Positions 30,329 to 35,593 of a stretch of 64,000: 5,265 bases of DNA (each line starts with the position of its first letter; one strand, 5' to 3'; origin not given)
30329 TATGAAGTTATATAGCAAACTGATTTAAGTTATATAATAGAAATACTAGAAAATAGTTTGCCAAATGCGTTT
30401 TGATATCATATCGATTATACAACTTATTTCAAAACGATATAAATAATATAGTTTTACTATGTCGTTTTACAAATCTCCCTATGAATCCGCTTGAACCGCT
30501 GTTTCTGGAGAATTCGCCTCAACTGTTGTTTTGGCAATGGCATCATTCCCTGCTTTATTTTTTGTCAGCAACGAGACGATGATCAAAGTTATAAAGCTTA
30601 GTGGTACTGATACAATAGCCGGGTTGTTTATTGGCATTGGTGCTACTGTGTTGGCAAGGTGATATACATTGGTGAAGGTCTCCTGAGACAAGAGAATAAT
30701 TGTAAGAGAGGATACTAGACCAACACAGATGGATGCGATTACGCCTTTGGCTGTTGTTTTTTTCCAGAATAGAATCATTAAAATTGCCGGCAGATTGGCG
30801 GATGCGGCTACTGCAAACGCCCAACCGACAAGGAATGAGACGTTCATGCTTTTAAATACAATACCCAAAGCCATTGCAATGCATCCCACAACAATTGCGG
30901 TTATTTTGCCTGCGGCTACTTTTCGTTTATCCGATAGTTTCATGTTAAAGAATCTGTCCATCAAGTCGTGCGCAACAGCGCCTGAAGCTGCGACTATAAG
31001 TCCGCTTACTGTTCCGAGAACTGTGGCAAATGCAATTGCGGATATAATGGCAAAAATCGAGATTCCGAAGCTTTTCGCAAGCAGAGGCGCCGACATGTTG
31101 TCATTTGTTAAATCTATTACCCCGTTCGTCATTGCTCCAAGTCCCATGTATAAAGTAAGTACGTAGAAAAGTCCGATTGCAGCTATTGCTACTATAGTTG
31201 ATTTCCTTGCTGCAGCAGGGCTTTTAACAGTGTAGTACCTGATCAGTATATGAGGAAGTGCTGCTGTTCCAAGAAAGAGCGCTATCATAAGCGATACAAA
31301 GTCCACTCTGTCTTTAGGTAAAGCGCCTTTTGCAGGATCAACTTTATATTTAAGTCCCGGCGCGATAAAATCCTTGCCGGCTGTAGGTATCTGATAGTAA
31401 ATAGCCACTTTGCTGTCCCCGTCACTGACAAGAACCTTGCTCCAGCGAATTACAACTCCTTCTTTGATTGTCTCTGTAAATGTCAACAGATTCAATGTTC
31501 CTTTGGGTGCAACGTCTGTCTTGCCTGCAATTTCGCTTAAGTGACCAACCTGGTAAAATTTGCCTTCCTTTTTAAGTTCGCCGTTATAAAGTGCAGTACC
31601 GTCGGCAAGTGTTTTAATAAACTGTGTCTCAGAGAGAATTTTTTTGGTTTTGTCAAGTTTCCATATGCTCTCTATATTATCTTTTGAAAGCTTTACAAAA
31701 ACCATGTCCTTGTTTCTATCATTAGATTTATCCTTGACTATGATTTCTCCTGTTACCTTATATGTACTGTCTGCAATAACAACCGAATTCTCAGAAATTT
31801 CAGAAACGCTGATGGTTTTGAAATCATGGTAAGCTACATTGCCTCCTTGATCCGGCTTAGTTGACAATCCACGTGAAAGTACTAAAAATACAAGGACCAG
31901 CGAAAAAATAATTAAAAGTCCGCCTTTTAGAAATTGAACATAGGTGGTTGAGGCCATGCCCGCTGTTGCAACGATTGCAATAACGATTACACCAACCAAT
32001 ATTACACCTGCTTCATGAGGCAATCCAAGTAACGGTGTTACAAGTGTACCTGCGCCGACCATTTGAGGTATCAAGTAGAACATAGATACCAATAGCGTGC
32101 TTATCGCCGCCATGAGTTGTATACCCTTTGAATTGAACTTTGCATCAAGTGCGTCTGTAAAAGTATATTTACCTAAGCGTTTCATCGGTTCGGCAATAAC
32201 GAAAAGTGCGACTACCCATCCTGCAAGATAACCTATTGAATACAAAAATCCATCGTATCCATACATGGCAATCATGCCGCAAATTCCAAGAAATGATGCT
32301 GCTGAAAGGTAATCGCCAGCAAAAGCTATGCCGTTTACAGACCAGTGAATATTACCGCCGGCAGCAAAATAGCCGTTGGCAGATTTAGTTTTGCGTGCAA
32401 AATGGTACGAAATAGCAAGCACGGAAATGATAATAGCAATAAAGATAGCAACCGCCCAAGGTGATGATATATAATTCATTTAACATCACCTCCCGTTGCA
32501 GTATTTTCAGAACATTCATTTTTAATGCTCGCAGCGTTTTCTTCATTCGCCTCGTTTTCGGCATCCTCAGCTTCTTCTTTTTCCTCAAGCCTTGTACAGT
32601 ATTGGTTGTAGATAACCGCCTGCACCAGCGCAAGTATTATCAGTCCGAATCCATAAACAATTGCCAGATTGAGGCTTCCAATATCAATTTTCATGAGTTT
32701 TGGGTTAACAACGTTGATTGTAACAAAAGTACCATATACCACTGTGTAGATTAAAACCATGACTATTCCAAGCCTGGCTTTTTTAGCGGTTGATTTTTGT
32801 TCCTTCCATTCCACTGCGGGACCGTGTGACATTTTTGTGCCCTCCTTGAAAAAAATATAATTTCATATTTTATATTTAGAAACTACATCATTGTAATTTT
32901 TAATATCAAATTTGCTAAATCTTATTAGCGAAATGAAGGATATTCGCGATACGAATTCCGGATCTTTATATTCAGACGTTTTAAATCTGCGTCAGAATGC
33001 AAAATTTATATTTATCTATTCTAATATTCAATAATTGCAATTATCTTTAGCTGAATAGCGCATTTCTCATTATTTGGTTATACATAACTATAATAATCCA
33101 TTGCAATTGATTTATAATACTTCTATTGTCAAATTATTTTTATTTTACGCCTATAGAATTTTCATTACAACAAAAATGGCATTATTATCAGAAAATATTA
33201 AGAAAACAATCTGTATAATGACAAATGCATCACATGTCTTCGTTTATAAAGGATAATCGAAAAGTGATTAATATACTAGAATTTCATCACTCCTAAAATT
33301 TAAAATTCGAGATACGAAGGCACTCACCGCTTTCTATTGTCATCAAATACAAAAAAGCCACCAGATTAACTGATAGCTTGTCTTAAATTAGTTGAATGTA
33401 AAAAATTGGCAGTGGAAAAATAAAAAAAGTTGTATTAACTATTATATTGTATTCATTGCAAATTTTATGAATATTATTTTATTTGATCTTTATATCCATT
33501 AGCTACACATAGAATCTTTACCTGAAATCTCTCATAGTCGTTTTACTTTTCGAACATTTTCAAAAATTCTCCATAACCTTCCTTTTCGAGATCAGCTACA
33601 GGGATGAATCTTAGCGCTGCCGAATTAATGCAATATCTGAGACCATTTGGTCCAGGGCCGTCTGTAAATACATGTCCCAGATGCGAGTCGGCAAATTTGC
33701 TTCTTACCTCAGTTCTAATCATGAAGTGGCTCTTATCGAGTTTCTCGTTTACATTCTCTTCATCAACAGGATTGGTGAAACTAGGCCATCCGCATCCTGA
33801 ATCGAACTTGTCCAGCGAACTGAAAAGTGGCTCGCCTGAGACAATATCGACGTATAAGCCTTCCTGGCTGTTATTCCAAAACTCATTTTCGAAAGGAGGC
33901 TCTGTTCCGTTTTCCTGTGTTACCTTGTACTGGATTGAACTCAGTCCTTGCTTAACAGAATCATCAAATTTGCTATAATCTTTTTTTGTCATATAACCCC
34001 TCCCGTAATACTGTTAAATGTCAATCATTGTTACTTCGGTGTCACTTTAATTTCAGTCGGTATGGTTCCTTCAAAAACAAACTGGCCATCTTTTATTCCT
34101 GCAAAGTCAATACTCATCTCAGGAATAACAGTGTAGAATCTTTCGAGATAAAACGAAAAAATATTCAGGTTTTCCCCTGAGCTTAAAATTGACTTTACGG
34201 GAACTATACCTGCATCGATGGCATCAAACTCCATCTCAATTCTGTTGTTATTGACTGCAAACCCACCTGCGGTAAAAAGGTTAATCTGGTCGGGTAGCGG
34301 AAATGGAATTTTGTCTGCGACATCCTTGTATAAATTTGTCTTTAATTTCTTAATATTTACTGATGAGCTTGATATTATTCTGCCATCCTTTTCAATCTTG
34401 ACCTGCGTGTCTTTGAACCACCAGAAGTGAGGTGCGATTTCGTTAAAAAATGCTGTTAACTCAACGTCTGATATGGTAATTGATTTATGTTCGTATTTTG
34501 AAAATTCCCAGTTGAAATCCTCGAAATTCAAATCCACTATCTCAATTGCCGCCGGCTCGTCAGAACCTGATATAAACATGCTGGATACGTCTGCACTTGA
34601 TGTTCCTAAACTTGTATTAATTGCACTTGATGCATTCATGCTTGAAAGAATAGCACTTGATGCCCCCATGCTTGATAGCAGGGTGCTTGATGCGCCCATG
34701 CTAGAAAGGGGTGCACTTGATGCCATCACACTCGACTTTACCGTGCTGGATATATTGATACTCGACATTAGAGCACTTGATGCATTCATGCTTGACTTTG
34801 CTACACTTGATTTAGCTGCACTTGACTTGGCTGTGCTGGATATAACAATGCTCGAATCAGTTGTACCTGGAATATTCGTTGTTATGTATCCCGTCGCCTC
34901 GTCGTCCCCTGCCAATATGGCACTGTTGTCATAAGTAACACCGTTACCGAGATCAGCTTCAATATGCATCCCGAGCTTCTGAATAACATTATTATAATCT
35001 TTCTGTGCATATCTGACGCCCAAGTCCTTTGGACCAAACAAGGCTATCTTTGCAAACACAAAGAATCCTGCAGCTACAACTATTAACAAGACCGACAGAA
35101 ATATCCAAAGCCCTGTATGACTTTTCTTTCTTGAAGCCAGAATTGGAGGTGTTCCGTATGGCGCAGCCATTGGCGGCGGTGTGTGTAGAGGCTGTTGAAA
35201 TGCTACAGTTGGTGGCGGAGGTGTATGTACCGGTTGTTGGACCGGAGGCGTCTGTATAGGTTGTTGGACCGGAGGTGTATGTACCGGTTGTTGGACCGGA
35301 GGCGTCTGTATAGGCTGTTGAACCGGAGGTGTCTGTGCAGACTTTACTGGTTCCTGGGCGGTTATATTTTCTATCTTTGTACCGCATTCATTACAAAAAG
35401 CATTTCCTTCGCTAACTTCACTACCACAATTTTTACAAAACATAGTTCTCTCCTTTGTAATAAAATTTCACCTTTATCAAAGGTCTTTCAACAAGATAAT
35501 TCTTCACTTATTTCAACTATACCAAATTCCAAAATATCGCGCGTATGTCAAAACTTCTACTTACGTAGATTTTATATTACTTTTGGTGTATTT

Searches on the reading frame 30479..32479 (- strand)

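Call 23: search_protein_families(library=pfam, proteins=[window:30479-32479:-], max_evalue=0.001)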
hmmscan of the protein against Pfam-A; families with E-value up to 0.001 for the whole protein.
window:30479-32479:- (666 aa): 1 family
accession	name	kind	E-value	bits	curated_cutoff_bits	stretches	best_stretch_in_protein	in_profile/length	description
PF00474.23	SSF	-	1.6e-72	245.1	22.8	2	37-202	1-167/406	Sodium:solute symporter family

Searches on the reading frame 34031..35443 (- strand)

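Call 23: search_protein_families(library=pfam, proteins=[window:34031-35443:-], max_evalue=0.001)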
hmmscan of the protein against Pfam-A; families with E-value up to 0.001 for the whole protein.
window:34031-35443:- (470 aa): 2 families
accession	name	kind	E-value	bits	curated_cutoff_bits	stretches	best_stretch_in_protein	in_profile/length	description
PF13240.11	Zn_Ribbon_1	-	1.4e-06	28.3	25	1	2-23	1-22/23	zinc-ribbon domain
PF12773.13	DZR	-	7.5e-05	23.2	27.3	1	3-25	1-23/45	Double zinc ribbon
